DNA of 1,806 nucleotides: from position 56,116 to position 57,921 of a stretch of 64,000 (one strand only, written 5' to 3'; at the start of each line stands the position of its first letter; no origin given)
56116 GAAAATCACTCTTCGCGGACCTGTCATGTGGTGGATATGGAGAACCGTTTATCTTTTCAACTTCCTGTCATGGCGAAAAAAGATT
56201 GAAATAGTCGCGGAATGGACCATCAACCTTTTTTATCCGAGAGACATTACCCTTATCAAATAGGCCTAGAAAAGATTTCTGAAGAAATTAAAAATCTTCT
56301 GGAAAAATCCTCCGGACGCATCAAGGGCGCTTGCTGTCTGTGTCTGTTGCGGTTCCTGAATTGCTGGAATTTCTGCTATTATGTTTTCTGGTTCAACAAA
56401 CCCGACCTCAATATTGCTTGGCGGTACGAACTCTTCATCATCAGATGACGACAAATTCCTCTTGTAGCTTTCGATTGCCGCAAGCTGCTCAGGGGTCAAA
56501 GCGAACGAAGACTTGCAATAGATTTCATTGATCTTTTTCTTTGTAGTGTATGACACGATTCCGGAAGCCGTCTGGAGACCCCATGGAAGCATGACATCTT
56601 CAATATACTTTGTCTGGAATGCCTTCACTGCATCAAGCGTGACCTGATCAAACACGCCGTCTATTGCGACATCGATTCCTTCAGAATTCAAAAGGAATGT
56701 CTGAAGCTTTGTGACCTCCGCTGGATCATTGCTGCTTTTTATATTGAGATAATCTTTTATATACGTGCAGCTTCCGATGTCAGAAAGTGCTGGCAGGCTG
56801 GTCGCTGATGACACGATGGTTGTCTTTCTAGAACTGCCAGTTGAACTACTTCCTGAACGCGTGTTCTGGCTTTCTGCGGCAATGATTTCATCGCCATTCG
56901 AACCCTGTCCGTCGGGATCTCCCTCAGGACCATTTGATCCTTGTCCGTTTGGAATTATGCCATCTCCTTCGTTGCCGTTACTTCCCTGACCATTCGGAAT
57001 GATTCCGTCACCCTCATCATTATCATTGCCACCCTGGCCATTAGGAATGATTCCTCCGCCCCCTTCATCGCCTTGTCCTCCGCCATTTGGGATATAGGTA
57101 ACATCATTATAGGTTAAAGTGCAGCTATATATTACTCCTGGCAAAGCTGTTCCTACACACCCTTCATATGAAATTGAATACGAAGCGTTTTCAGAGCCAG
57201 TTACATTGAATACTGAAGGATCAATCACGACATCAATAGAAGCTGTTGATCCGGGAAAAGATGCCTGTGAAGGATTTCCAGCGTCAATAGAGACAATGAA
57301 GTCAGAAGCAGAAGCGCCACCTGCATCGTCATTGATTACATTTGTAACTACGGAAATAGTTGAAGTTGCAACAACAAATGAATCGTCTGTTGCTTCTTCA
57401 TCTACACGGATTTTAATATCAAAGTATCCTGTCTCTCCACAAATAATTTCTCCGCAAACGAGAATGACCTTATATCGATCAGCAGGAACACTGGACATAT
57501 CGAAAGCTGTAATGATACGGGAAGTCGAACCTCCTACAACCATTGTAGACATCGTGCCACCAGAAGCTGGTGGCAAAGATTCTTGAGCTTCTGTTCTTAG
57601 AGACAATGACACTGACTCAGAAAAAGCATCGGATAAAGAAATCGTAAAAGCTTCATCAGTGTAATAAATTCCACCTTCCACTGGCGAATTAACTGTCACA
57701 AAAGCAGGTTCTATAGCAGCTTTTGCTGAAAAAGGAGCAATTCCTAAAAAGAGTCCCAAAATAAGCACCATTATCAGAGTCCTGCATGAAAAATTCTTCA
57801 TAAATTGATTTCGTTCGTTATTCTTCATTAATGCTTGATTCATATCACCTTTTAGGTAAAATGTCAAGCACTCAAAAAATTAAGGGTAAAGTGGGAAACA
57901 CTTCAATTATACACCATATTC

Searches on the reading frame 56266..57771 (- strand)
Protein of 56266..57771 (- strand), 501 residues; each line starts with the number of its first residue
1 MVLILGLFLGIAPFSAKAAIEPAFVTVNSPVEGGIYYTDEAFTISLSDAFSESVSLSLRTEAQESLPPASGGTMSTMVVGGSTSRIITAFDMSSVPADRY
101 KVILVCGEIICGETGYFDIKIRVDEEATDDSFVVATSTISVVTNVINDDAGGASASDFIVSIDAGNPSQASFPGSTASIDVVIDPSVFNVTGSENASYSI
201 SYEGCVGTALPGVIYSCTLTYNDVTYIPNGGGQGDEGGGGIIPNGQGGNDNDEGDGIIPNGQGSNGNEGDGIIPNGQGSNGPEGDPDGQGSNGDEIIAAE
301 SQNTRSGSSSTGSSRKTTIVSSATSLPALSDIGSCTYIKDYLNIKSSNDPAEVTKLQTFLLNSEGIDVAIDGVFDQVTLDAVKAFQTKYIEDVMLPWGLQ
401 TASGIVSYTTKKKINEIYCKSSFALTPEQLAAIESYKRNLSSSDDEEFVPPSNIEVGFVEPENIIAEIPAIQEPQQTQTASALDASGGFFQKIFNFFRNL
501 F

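Call 68: search_protein_families(library=pfam, proteins=[window:56266-57771:-], max_evalue=0.001)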
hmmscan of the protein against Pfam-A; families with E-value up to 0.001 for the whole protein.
window:56266-57771:- (501 aa): 1 family
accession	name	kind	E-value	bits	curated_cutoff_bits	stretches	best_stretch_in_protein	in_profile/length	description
PF01471.23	PG_binding_1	-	4.3e-05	24.1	23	1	351-389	3-41/57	Putative peptidoglycan binding domain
